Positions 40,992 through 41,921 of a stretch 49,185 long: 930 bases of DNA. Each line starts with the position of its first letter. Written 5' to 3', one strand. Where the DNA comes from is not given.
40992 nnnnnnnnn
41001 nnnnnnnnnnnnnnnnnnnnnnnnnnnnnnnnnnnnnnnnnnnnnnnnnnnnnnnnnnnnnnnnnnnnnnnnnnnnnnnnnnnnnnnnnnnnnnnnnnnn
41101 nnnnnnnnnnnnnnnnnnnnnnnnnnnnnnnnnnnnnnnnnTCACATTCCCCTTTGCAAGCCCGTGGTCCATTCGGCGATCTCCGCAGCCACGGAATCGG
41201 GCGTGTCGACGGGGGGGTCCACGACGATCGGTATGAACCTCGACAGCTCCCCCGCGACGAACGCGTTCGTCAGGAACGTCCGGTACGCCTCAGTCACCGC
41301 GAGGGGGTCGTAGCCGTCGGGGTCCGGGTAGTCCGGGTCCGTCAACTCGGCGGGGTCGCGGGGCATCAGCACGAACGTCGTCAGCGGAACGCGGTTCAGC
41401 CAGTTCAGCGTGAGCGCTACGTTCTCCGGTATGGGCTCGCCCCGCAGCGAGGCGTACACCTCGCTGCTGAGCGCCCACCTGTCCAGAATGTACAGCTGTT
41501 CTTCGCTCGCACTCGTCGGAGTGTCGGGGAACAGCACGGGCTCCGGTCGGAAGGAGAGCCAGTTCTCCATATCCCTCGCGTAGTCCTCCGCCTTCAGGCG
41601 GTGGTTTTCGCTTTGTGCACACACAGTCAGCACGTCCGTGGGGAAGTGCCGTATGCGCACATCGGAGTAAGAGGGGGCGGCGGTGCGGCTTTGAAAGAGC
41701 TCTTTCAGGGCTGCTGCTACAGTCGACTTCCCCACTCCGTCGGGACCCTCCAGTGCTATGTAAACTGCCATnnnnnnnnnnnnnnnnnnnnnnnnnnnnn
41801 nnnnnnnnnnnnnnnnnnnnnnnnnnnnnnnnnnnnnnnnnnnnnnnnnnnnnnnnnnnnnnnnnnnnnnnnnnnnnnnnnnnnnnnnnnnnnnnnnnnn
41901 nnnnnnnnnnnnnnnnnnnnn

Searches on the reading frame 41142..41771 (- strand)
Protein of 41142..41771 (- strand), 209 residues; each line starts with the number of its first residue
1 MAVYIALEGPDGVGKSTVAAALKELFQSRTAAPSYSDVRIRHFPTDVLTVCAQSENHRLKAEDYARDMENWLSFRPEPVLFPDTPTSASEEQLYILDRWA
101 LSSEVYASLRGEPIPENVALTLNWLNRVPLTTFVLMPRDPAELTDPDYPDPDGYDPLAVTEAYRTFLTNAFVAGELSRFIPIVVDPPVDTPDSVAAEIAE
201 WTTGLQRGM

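Call 14: search_protein_families(library=phrogs, proteins=[window:41142-41771:-], max_evalue=0.01)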
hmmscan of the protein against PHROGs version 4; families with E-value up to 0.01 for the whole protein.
window:41142-41771:- (209 aa): 3 families
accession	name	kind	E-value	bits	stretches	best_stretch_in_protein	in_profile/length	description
phrog_761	-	other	3.6e-12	47.6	1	1-125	18-124/362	thymidylate kinase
phrog_2107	-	other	0.00018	22.2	1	3-108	4-101/201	thymidylate kinase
phrog_800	-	head and packaging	0.0082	15.8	1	3-57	33-88/511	terminase small subunit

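Call 55: search_protein_families(library=pfam, proteins=[window:41142-41771:-], max_evalue=0.05)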
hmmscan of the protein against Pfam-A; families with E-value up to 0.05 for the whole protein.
window:41142-41771:- (209 aa): 5 families
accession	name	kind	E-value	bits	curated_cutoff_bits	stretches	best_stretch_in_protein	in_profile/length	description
PF13521.12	AAA_28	-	6.7e-06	26.9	27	1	5-148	2-126/164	AAA domain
PF02223.23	Thymidylate_kin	-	5.3e-05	23.4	27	1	7-109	1-98/185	Thymidylate kinase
PF13401.12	AAA_22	-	0.0048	17.6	27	1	5-60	8-46/130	AAA domain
PF13238.12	AAA_18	-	0.0055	17.6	29.4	1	5-66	1-55/128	AAA domain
PF13191.12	AAA_16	-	0.023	15.6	32.6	1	6-80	28-103/167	AAA ATPase domain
